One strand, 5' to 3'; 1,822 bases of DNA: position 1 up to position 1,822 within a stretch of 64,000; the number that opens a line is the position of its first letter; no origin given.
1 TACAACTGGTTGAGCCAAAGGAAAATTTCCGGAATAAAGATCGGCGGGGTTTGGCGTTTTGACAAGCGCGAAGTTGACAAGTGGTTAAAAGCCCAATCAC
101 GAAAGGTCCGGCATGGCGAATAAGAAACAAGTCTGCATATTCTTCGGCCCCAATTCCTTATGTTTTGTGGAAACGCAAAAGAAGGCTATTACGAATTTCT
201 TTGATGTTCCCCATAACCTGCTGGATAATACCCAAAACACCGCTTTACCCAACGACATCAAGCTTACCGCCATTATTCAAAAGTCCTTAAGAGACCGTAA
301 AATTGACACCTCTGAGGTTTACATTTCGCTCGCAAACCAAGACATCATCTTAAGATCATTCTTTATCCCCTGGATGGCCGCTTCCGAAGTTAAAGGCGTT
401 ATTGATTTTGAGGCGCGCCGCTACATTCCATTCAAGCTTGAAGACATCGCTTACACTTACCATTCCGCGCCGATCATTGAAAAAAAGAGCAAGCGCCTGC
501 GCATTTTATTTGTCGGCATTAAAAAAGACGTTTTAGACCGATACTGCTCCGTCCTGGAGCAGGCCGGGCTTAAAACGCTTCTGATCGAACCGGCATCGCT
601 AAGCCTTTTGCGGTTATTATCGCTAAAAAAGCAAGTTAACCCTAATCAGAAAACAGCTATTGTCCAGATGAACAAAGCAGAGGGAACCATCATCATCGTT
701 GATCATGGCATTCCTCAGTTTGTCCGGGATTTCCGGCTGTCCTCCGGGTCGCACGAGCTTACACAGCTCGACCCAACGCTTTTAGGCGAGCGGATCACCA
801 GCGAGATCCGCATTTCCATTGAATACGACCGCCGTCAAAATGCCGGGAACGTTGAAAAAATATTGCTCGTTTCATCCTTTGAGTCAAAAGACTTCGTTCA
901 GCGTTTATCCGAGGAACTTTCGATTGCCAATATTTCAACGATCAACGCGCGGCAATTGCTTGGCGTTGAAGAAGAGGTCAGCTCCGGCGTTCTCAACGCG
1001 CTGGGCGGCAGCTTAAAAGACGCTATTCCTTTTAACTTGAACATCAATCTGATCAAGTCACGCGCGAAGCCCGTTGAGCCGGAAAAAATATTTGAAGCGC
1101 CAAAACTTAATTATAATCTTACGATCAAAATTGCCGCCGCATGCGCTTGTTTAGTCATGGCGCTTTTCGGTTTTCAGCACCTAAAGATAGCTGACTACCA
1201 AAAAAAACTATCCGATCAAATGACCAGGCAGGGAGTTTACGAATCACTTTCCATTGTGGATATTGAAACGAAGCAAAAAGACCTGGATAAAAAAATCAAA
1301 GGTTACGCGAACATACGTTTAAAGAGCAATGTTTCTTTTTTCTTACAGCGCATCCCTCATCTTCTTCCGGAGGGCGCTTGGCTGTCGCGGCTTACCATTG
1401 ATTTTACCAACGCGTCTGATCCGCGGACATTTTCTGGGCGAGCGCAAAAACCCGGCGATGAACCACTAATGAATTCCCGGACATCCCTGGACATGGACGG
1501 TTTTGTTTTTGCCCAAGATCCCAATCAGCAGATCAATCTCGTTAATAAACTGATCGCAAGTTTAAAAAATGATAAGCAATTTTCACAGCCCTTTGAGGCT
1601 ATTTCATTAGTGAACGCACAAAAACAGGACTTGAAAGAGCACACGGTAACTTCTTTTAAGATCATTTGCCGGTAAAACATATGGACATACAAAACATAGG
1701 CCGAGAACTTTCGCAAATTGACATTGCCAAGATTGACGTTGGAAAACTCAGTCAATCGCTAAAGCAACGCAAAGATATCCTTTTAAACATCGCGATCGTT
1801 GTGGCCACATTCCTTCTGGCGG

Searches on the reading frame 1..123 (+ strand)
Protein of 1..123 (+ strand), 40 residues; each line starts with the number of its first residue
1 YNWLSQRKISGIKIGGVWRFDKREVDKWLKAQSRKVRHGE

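Call 3: search_protein_families(library=pfam, proteins=[window:1-123:+], max_evalue=1)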
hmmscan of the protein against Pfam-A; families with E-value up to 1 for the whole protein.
window:1-123:+ (40 aa): 1 family
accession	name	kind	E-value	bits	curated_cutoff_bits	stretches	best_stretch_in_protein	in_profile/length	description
PF12728.13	HTH_17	-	2.7e-07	31.2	27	1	1-33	19-51/51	Helix-turn-helix domain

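Call 4: search_protein_families(library=ncbifam, proteins=[window:1-123:+], max_evalue=1)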
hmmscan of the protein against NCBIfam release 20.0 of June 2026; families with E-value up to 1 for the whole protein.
window:1-123:+ (40 aa): 2 families
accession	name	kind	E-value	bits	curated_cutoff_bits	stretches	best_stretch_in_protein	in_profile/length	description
NF047737.1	antiphage_MADS1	equivalog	1.7e-08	34.5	80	1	1-29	21-49/49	methylation-associated defense system helix-turn-helix domain-containing protein MAD1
TIGR01764.1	excise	domain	3.3e-06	27.3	28.8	1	1-31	19-49/49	excisionase family DNA-binding protein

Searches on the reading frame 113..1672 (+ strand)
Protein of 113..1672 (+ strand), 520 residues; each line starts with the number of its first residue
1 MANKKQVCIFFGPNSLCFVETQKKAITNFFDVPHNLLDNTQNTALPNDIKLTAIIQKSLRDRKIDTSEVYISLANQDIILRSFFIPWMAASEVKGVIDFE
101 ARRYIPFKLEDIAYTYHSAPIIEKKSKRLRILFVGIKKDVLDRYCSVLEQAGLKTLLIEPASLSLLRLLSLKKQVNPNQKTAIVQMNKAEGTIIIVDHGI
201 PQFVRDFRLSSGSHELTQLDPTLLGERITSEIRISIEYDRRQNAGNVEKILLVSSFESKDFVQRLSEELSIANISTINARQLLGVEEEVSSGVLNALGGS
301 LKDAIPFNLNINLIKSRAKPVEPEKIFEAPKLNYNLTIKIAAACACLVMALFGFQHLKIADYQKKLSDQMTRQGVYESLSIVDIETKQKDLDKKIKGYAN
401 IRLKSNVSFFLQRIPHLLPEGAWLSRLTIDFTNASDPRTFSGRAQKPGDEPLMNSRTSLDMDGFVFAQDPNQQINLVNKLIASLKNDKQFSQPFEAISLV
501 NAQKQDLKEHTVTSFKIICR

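Call 21: find_encoding_contigs(protein=window:113-1672:+, flank=6000, max_places=3)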
Protein window:113-1672:+ (520 aa): 2 contigs read that carry it; 2 places shown.
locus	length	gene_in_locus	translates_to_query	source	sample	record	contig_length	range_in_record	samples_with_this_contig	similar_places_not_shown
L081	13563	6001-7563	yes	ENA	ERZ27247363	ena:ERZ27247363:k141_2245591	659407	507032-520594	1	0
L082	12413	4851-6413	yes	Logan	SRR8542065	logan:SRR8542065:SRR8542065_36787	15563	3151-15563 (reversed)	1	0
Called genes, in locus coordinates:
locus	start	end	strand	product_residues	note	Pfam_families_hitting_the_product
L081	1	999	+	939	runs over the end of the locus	PF00005:ABC_tran (faint), PF02463:SMC_N (faint), PF03193:RsgA_GTPase (faint), PF13191:AAA_16 (faint), PF13401:AAA_22 (faint), PF13555:AAA_29 (faint), PF17760:UvrA_inter, PF17755:UvrA_DNA-bind, +2 more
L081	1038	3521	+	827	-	PF12895:ANAPC3 (weak), PF09976:TPR_21 (weak), PF13174:TPR_6 (weak), PF13525:YfiO, PF24575:TPR_Slam (weak), PF13432:TPR_16 (weak), PF13424:TPR_12 (weak), PF13525:YfiO, +23 more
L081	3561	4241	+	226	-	PF01618:MotA_ExbB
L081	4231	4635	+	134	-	PF02472:ExbD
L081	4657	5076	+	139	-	-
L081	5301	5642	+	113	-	-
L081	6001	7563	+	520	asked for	PF11104:PilM_2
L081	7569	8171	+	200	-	PF04350:PilO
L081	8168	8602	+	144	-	-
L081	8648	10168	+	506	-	PF07660:STN, PF03958:Secretin_N, PF00263:Secretin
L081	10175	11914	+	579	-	PF05157:MshEN, PF00437:T2SSE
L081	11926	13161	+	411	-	PF28597:T2SSF_N, PF00482:T2SSF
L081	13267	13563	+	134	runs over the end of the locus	PF07963:N_methyl, PF16732:ComP_DUS (weak)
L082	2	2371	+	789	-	?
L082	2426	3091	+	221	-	PF01618:MotA_ExbB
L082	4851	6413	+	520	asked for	PF11104:PilM_2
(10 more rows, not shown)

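Call 70: search_protein_families(library=phrogs, proteins=[L081:5826-6008:+], max_evalue=0.01)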
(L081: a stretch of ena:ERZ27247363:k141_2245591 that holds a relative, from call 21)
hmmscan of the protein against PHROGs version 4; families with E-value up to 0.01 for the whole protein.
L081:5826-6008:+ (61 aa): 14 families
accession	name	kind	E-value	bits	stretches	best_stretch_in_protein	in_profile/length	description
phrog_66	-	integration and excision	4.8e-12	47.2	1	2-56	91-146/412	excisionase and transcriptional regulator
phrog_668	-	DNA, RNA and nucleotide metabolism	2.4e-07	31.6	1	4-57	63-117/181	HTH DNA binding protein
phrog_1840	-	integration and excision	4.7e-07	31.2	1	1-59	3-62/90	excisionase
phrog_10045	-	DNA, RNA and nucleotide metabolism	5.7e-07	30.3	1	2-50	18-67/74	HTH DNA binding protein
phrog_15534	-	DNA, RNA and nucleotide metabolism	7.9e-07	30.6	1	5-53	44-91/93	HTH DNA binding protein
phrog_25262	-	unknown function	0.00015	22.7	1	3-53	33-84/106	-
phrog_2907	-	integration and excision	0.00045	21.6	1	4-58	6-65/117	excisionase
phrog_57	-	head and packaging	0.00057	20.8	1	7-58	15-67/199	terminase small subunit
phrog_7338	-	unknown function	0.001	20.3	1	4-57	30-84/87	-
phrog_597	-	DNA, RNA and nucleotide metabolism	0.0015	19.5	1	1-55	109-166/200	DNA binding protein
phrog_4745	-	DNA, RNA and nucleotide metabolism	0.0037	18.1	1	2-56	29-90/107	DNA binding protein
phrog_6401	-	DNA, RNA and nucleotide metabolism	0.0039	18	1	4-55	9-61/64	DNA binding protein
phrog_7735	-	integration and excision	0.0052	18.1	1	2-54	3-54/99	excisionase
phrog_8008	-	DNA, RNA and nucleotide metabolism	0.0059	17.3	0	8-26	18-36/66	DNA binding protein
